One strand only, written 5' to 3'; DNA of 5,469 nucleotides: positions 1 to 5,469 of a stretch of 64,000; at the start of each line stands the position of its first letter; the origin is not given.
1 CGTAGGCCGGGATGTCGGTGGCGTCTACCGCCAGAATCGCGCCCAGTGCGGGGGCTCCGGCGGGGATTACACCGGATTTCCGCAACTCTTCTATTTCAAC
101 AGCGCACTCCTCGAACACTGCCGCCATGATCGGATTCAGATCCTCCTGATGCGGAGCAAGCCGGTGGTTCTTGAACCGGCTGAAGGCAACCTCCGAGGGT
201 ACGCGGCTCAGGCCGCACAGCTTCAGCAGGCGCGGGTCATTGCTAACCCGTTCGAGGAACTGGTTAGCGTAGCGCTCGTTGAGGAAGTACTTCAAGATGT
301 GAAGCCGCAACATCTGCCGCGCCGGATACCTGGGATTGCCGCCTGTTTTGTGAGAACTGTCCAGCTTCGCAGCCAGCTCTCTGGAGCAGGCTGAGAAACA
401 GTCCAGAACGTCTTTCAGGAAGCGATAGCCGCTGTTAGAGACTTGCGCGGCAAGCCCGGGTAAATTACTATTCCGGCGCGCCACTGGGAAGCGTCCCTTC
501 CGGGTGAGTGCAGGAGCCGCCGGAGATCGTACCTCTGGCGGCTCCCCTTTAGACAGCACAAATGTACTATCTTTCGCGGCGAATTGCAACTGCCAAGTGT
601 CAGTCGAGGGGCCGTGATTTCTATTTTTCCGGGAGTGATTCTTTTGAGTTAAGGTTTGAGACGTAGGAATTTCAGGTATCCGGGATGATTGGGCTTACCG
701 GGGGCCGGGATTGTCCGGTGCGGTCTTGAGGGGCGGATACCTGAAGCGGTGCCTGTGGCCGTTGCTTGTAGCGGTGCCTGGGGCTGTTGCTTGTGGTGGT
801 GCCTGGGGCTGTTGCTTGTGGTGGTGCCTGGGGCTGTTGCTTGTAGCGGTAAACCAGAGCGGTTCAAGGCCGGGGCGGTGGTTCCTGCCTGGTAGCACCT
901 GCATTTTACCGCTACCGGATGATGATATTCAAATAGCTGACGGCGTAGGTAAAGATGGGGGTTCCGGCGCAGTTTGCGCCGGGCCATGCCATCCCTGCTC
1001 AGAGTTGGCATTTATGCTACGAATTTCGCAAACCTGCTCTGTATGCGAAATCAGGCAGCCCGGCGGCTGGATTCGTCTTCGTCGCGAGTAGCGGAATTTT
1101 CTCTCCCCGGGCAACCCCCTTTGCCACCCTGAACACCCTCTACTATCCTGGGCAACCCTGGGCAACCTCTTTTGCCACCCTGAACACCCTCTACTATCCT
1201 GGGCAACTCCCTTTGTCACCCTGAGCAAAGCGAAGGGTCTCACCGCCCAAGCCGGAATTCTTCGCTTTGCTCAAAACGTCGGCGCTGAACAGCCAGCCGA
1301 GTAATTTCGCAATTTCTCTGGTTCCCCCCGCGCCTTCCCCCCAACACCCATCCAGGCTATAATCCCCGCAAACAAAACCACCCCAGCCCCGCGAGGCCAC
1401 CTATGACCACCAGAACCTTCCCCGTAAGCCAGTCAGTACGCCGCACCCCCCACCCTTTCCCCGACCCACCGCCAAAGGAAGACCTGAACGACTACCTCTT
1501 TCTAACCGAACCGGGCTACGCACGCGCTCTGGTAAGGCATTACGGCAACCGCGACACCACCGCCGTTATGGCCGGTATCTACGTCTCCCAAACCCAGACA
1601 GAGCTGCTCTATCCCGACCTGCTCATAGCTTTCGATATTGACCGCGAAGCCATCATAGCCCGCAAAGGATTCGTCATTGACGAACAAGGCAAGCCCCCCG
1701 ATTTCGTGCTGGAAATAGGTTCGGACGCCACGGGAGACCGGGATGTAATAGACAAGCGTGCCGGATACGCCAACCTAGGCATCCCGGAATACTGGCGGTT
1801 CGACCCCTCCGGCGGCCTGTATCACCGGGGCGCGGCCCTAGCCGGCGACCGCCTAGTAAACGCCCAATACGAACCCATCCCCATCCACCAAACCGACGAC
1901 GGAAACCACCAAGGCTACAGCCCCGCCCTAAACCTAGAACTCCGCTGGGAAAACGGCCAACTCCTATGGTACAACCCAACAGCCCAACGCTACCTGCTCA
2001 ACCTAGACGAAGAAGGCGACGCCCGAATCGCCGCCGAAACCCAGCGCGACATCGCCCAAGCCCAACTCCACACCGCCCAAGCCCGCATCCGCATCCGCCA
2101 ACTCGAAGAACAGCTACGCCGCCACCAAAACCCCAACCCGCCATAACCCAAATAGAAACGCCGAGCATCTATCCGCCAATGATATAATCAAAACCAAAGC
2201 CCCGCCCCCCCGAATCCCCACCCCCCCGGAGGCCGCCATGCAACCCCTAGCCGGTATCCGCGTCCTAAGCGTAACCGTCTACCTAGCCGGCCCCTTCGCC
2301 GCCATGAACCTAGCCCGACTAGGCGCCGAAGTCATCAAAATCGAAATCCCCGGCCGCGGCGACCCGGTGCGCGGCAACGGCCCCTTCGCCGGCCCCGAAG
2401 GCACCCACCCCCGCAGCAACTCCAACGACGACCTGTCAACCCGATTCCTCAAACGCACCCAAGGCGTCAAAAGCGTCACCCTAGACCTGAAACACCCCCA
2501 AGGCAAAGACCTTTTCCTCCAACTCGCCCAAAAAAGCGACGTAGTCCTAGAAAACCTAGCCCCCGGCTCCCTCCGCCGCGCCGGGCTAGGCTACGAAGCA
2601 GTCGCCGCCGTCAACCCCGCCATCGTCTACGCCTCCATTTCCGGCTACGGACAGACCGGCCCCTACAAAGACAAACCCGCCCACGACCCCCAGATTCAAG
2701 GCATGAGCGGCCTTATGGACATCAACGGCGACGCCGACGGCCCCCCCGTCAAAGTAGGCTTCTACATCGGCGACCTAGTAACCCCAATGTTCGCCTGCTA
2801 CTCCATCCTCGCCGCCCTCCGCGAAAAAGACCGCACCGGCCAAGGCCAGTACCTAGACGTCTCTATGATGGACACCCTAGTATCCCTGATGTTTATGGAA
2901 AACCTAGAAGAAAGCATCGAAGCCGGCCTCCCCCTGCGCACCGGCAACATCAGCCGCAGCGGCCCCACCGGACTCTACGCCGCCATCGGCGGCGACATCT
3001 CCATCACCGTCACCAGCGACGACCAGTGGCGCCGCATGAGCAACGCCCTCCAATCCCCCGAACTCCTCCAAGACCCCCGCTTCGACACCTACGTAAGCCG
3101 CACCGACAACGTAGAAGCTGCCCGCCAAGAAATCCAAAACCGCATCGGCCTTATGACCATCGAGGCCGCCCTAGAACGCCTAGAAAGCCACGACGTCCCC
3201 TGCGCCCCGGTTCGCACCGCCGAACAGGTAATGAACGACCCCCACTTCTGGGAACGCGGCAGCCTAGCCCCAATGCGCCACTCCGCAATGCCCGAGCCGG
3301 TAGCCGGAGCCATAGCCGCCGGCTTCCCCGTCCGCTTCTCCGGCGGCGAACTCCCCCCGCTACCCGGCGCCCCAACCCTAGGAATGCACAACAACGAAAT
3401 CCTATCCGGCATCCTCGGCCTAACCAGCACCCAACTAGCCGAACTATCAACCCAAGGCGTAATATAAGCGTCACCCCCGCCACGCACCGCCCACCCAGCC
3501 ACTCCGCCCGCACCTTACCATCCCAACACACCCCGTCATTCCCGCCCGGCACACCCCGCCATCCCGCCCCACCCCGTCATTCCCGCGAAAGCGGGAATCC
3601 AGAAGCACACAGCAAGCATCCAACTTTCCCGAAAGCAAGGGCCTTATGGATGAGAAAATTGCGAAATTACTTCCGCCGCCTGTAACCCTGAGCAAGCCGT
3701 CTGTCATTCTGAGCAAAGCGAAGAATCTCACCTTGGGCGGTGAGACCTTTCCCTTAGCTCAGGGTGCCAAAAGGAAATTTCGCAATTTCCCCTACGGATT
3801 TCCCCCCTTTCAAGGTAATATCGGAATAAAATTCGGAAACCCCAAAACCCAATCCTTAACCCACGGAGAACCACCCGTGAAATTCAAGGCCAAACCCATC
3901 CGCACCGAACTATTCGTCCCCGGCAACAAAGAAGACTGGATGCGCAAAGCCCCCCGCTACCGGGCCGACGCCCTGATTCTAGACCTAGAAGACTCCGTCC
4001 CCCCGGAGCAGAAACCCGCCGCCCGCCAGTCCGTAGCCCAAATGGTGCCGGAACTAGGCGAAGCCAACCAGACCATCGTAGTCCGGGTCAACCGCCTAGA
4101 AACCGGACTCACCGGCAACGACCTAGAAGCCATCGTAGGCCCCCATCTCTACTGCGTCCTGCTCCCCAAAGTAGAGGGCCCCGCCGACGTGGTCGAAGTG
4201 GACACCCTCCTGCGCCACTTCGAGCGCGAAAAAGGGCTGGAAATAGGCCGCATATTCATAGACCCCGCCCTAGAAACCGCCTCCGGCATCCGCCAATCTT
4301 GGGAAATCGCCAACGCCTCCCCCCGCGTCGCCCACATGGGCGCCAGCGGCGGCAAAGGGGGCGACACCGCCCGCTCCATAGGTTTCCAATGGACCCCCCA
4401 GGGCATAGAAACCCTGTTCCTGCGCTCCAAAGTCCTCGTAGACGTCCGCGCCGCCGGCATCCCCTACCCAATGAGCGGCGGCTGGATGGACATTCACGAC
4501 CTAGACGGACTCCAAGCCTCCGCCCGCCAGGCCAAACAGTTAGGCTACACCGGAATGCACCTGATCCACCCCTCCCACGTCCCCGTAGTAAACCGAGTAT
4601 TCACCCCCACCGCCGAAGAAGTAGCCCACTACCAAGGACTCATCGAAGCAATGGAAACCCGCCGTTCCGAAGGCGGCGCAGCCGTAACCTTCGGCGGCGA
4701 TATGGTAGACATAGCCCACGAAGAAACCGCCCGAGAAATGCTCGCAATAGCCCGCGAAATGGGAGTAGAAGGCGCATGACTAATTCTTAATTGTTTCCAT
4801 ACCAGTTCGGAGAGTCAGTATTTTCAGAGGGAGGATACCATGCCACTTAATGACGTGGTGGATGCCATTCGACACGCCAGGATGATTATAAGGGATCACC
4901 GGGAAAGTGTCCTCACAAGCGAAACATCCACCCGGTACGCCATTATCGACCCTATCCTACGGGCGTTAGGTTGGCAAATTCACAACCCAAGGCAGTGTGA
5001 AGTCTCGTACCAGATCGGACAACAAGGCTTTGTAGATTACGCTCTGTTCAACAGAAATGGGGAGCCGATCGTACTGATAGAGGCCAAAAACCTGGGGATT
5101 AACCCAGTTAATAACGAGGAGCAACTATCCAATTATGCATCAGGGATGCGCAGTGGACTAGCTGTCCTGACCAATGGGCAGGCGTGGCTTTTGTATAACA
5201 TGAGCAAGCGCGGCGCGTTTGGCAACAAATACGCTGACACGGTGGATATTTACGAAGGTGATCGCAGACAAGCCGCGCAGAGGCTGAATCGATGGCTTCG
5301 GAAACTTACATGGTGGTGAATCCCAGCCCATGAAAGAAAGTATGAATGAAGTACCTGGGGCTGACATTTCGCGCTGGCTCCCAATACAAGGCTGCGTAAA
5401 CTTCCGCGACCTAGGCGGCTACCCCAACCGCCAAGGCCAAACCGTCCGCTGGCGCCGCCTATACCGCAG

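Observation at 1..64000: Base composition and codon usage are mirrored between the two strands, independent of gene direction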

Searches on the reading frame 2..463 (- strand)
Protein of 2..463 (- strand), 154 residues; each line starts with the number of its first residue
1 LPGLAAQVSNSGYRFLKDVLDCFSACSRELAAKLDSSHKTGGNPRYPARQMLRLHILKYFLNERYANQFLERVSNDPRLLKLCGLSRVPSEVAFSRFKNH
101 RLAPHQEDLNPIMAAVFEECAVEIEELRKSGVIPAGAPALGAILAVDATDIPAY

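Call 32: find_homologous_proteins(query=window:2-463:-, max_evalue=1e-10)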
Query seq(154 aa) (154 aa): 13 proteins with E <= 1e-10 among 67 candidates.
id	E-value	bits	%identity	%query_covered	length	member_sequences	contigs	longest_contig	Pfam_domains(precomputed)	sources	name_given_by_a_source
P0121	1.4e-67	245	73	100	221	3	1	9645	PF05598.17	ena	-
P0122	2.2e-65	237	71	100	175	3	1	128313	PF05598.17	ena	-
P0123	3.5e-53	198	67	92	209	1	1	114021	PF05598.17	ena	-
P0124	8.5e-51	190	88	67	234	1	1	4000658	PF01609.28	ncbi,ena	-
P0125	5.6e-50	187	64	91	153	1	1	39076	PF05598.17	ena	-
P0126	1.1e-45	174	68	79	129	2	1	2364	PF05598.17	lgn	-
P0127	9.2e-43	164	69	71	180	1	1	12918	PF05598.17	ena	-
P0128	2.3e-40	156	74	60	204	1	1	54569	-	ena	-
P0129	1.0e-38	151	70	68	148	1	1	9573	-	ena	-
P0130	1.9e-35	140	53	88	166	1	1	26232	PF05598.17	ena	-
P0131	3.3e-35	140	73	58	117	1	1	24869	PF05598.17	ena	-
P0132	3.4e-27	114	68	55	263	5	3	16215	PF01609.28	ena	-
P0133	3.1e-24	104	56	64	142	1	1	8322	PF05598.17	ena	-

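Call 75: find_encoding_contigs(protein=P0124, flank=10000, max_places=10)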
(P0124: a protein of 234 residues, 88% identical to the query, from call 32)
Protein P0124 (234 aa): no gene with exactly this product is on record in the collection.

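Call 79: find_encoding_contigs(protein=P0122, flank=10000, max_places=3)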
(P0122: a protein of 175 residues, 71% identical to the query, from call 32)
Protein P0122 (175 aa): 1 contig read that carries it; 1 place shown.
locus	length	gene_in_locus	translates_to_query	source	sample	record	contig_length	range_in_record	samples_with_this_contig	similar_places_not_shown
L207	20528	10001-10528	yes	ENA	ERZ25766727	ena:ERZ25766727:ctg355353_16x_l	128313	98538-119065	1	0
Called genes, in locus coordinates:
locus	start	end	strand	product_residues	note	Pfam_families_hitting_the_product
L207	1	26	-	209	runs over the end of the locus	-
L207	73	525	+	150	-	-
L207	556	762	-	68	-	-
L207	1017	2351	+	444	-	PF03050:DDE_Tnp_IS66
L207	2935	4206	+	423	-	PF13784:Fic_N, PF02661:Fic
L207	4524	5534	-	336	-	PF21189:PHA02142, PF09414:RNA_ligase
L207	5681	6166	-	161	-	PF00294:PfkB (faint)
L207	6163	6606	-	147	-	-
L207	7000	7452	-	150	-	PF13581:HATPase_c_2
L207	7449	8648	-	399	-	PF00072:Response_reg, PF07228:SpoIIE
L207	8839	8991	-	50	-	-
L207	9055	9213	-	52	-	-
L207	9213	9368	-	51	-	-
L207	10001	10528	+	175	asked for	PF05598:DUF772 (weak)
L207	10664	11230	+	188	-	-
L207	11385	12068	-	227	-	PF01609:DDE_Tnp_1, PF13701:DDE_Tnp_1_4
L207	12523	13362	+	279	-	PF27155:Y4rL_C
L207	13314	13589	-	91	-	-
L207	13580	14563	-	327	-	PF07510:GmrSD_C, PF05901:Excalibur (weak)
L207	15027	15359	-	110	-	-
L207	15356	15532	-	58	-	-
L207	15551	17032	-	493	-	PF00560:LRR_1 (faint), PF13855:LRR_8 (faint), PF25019:LRR_R13L1-DRL21 (faint), PF12799:LRR_4 (weak), PF23598:LRR_14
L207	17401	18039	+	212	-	-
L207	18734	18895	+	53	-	-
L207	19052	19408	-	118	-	PF14384:BrnA_antitoxin (weak)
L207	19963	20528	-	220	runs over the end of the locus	PF04434:SWIM (weak)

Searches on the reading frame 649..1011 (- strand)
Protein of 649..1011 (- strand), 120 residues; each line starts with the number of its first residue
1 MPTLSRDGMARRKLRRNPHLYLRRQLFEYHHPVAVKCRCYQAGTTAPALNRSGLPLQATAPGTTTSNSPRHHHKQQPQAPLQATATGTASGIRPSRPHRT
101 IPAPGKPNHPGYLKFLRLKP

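Call 25: search_protein_families(library=pfam, proteins=[window:649-1011:-], max_evalue=0.01)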
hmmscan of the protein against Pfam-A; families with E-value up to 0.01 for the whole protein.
window:649-1011:- (120 aa): 0 families

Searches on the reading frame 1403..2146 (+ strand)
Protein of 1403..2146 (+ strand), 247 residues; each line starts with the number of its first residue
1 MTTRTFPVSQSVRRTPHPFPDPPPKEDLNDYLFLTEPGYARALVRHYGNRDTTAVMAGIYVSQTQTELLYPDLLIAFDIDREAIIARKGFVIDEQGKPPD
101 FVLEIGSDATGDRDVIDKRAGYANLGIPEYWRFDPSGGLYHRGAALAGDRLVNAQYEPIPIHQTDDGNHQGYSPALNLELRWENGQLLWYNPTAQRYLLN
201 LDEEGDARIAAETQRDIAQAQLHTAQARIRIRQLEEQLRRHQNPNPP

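Call 8: search_protein_families(library=pfam, proteins=[window:1403-2146:+])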
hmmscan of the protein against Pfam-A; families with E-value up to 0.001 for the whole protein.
window:1403-2146:+ (247 aa): 1 family
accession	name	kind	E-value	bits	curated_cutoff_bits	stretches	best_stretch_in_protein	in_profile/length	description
PF05685.18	Uma2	-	3.6e-12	46.5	27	1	56-166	59-156/172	Putative restriction endonuclease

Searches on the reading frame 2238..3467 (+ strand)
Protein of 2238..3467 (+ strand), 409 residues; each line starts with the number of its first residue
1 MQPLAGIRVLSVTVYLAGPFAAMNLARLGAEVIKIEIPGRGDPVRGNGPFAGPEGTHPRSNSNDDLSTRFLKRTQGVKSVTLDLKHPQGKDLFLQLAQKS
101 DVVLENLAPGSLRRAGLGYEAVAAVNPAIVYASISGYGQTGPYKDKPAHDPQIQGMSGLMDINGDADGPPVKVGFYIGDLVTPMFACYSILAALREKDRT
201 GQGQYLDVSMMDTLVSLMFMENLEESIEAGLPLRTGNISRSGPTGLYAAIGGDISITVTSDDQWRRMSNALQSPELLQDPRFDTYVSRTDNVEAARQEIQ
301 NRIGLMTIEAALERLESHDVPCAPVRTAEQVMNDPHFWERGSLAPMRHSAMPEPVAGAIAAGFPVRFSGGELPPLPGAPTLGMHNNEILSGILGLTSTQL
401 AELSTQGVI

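Call 6: find_encoding_contigs(protein=window:2238-3467:+, flank=10000, max_places=6)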
Protein window:2238-3467:+ (409 aa): no gene with exactly this product is on record in the collection.

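Call 8: search_protein_families(library=pfam, proteins=[window:2238-3467:+])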
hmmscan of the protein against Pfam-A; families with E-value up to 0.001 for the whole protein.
window:2238-3467:+ (409 aa): 1 family
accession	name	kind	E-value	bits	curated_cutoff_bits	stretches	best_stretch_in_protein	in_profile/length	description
PF02515.22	CoA_transf_3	-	1.6e-109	366.8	23.3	1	4-385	1-366/366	CoA-transferase family III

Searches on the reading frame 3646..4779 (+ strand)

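Call 8: search_protein_families(library=pfam, proteins=[window:3646-4779:+])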
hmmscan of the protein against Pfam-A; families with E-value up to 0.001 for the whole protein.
window:3646-4779:+ (377 aa): 2 families
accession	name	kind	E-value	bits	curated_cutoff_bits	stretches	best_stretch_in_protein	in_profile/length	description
PF03328.21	HpcH_HpaI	-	3.6e-40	138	25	1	86-309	1-221/221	HpcH/HpaI aldolase/citrate lyase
PF15617.12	C-C_Bond_Lyase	-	1.9e-08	34.3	28.4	0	287-374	236-320/320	C-C_Bond_Lyase of the TIM-Barrel fold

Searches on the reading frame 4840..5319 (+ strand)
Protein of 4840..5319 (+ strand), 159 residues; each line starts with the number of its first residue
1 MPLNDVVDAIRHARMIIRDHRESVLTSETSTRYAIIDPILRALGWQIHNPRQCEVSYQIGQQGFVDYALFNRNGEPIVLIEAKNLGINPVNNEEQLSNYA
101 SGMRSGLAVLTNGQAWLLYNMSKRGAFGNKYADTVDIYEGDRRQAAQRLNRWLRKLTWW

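Call 8: search_protein_families(library=pfam, proteins=[window:4840-5319:+])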
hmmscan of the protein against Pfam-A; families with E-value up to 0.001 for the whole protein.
window:4840-5319:+ (159 aa): 2 families
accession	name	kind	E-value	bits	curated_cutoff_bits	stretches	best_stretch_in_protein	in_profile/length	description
PF04313.20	HSDR_N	-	4.6e-11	43.4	25.1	1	54-124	117-195/198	Type I restriction enzyme R protein N terminus (HSDR_N)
PF13588.12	HSDR_N_2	-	2.4e-07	31.2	25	1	54-124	29-99/110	Type I restriction enzyme R protein N terminus (HSDR_N)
